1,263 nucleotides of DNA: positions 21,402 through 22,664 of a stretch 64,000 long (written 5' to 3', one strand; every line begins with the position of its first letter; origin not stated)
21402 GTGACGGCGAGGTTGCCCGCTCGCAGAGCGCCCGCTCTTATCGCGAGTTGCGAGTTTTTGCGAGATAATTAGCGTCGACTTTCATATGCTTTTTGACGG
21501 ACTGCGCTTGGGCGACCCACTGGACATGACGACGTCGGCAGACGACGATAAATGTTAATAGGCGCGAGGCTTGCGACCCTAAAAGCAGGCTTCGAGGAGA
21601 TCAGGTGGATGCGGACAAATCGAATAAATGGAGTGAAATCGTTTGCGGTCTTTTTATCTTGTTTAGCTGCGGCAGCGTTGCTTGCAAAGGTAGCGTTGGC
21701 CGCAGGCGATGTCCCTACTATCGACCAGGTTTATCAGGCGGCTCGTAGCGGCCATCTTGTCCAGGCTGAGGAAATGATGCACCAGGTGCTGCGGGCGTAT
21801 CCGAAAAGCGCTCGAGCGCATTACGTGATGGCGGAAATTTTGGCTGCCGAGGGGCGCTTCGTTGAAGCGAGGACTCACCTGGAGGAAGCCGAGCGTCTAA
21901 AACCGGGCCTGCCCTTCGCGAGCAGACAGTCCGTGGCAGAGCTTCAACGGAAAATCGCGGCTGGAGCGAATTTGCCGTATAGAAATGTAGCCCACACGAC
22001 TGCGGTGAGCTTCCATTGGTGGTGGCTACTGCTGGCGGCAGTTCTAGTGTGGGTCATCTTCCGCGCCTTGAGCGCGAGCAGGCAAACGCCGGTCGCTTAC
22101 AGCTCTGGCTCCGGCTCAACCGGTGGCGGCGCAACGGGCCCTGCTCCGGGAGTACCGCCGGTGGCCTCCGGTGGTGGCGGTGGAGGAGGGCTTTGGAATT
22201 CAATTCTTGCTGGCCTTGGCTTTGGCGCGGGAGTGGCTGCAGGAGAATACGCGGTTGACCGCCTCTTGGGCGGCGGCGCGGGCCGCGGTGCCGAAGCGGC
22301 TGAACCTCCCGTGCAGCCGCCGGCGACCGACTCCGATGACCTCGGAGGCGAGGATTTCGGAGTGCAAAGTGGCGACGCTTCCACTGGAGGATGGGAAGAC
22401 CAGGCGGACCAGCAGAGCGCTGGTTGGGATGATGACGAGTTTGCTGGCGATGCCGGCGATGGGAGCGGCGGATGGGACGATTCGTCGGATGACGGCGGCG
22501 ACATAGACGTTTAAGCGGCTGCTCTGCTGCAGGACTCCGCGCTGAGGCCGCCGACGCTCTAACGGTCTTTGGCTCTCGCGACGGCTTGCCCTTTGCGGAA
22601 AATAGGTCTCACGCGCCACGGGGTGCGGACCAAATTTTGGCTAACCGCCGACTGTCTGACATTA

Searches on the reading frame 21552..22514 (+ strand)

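Call 59: search_protein_families(library=pfam, proteins=[window:21552-22514:+])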
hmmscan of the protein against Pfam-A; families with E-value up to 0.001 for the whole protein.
window:21552-22514:+ (320 aa): 5 families
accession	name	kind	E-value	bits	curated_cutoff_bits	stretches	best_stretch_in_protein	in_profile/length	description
PF13432.12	TPR_16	-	8.3e-09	36.2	32.7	1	63-121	7-65/65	Tetratricopeptide repeat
PF14559.12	TPR_19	-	1.4e-07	32.2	25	1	65-118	3-56/68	Tetratricopeptide repeat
PF07719.23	TPR_2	-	4.5e-06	26.8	27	1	87-119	1-33/34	Tetratricopeptide repeat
PF07721.20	TPR_4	-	9.1e-05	23.2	27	1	87-112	1-26/26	Tetratricopeptide repeat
PF13428.12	TPR_14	-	0.00013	22.7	23.5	0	88-121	2-35/44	Tetratricopeptide repeat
